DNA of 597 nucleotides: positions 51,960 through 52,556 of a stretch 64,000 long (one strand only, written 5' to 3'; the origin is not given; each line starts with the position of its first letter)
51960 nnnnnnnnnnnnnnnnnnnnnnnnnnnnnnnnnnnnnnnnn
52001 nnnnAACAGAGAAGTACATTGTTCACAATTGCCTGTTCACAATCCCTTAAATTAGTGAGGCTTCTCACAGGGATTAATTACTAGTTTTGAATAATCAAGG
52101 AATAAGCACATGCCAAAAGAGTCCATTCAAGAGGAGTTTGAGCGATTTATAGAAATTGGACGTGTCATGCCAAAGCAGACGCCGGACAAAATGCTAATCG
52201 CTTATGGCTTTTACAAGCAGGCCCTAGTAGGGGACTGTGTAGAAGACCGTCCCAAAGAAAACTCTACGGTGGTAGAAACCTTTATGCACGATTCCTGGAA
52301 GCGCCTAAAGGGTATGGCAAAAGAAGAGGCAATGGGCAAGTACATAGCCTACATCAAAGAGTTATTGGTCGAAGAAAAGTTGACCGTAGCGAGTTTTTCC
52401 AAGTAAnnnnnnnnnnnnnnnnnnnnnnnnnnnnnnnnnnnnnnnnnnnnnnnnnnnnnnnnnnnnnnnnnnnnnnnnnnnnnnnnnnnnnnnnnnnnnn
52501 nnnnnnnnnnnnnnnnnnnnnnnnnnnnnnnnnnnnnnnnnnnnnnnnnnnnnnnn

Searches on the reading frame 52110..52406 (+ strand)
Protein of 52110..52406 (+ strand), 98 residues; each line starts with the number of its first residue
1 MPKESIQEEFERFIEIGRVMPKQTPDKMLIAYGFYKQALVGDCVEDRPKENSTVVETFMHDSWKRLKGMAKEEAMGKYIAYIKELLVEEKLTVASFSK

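Call 34: find_homologous_proteins(query=window:52110-52406:+, max_evalue=1e-20)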
Query window:52110-52406:+ (98 aa): 3 proteins with E <= 1e-20 among 4 candidates.
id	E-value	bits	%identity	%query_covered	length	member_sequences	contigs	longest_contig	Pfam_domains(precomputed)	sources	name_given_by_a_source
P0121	1.3e-54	200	95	100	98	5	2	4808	PF00887.25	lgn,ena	-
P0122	1.3e-48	181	85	100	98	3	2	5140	PF00887.25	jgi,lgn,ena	-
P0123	3.5e-45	170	81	100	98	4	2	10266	PF00887.25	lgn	-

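Call 36: find_encoding_contigs(protein=P0121, flank=6000, max_places=6)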
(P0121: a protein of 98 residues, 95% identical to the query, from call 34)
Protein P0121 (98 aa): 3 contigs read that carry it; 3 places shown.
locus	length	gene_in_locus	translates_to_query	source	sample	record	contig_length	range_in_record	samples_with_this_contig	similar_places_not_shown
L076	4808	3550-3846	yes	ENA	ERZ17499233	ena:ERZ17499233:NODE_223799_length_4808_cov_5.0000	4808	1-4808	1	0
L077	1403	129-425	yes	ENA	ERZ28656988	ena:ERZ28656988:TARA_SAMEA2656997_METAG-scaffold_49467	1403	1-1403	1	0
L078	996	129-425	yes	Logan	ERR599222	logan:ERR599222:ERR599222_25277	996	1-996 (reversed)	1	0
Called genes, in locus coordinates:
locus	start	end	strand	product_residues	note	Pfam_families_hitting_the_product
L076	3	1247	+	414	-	?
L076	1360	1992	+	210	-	PF02589:LUD_dom (weak)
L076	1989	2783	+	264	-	PF01148:CTP_transf_1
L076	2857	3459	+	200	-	PF02666:PS_Dcarbxylase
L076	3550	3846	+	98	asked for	PF00887:ACBP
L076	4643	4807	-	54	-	?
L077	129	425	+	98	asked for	PF00887:ACBP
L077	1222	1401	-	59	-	?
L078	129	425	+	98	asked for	PF00887:ACBP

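Call 37: find_encoding_contigs(protein=P0122, flank=6000, max_places=6)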
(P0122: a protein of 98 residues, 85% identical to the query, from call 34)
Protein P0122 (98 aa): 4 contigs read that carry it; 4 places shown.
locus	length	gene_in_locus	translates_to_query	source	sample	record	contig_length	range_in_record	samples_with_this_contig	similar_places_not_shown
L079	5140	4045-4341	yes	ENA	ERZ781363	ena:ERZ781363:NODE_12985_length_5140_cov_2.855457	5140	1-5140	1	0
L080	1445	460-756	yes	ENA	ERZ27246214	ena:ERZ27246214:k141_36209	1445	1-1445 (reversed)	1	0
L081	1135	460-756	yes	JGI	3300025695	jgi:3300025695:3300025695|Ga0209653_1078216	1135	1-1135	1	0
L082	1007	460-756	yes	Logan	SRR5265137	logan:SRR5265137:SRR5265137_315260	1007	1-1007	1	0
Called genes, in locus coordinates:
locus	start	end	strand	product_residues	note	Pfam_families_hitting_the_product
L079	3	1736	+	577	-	?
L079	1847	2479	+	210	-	PF02589:LUD_dom (weak)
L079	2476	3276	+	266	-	PF01148:CTP_transf_1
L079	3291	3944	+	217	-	PF02666:PS_Dcarbxylase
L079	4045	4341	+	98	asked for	PF00887:ACBP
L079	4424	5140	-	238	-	?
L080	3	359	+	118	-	?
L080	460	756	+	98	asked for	PF00887:ACBP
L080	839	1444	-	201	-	?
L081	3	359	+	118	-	?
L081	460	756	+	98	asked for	PF00887:ACBP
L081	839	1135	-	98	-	?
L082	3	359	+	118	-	?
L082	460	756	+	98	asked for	PF00887:ACBP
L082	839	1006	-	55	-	?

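Call 38: find_encoding_contigs(protein=P0123, flank=6000, max_places=6)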
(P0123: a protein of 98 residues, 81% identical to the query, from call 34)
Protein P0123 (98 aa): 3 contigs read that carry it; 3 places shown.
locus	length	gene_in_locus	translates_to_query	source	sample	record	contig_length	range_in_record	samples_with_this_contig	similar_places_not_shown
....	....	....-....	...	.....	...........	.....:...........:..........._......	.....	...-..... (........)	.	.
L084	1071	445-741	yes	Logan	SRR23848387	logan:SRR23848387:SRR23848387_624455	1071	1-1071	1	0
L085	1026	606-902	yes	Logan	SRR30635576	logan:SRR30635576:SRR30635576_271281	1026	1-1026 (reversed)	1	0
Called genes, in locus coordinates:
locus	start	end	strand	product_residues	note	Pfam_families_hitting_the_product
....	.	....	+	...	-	?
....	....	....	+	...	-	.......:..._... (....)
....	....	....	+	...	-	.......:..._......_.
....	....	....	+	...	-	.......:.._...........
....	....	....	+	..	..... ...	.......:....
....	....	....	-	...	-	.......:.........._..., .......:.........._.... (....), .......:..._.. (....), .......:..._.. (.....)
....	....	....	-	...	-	-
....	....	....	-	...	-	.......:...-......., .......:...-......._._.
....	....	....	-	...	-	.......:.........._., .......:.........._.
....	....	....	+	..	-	-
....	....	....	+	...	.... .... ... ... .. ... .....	?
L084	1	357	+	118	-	?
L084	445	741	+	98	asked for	PF00887:ACBP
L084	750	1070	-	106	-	?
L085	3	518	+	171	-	?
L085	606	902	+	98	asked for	PF00887:ACBP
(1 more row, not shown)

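Call 43: list_cluster_members(proteins=[P0121, P0001, P0002, P0007])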
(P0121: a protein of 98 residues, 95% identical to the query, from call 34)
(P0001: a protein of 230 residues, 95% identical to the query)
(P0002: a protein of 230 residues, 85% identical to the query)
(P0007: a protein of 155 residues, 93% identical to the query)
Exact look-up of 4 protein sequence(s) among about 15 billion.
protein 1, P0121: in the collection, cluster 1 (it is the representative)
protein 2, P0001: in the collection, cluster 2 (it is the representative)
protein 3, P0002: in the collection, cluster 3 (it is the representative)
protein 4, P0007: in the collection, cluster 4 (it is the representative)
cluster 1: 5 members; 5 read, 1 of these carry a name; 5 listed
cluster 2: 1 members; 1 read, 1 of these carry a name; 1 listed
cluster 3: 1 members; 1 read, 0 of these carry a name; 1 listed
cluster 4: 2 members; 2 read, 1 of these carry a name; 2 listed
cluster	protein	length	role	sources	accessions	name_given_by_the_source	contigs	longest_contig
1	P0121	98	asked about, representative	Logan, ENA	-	-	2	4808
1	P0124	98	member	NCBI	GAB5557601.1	MAG: hypothetical protein SchgKO_18140 [Schleiferiaceae bacterium]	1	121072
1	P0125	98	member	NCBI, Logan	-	-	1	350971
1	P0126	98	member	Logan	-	-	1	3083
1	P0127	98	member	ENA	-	-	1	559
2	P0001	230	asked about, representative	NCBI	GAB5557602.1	MAG: (d)CMP kinase [Schleiferiaceae bacterium]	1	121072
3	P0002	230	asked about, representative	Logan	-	-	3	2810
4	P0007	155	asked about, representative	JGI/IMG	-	cytidylate kinase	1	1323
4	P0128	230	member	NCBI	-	-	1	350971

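Call 44: find_encoding_contigs(protein=P0125, flank=10000, max_places=4)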
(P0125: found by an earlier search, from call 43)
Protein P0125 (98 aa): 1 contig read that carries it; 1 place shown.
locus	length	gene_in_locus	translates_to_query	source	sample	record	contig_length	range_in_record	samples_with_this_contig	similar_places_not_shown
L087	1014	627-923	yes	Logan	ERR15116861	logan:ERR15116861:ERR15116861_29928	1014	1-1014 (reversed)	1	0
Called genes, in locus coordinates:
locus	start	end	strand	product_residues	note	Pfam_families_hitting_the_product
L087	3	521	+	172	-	?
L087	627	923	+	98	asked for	PF00887:ACBP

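Call 45: find_encoding_contigs(protein=P0126, flank=6000, max_places=4)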
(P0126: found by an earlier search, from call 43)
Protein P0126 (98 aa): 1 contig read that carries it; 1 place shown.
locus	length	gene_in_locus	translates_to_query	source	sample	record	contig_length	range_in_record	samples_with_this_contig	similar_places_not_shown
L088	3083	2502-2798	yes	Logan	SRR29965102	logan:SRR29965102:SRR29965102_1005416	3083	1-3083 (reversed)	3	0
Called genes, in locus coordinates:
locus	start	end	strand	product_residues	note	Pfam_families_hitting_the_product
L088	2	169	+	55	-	?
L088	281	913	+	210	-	PF02589:LUD_dom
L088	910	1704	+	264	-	PF01148:CTP_transf_1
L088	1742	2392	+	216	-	PF02666:PS_Dcarbxylase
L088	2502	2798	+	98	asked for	PF00887:ACBP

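Call 46: find_encoding_contigs(protein=P0128, flank=10000, max_places=4)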
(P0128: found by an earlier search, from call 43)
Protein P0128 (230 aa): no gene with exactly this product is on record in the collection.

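Call 93: find_encoding_contigs(protein=P0127, flank=3000, max_places=4)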
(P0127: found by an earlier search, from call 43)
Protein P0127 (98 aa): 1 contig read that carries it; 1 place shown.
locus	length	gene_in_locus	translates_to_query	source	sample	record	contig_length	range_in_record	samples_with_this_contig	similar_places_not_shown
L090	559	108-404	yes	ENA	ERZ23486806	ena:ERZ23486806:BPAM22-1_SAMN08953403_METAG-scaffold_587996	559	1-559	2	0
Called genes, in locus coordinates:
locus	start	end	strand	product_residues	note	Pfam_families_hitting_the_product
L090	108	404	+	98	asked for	PF00887:ACBP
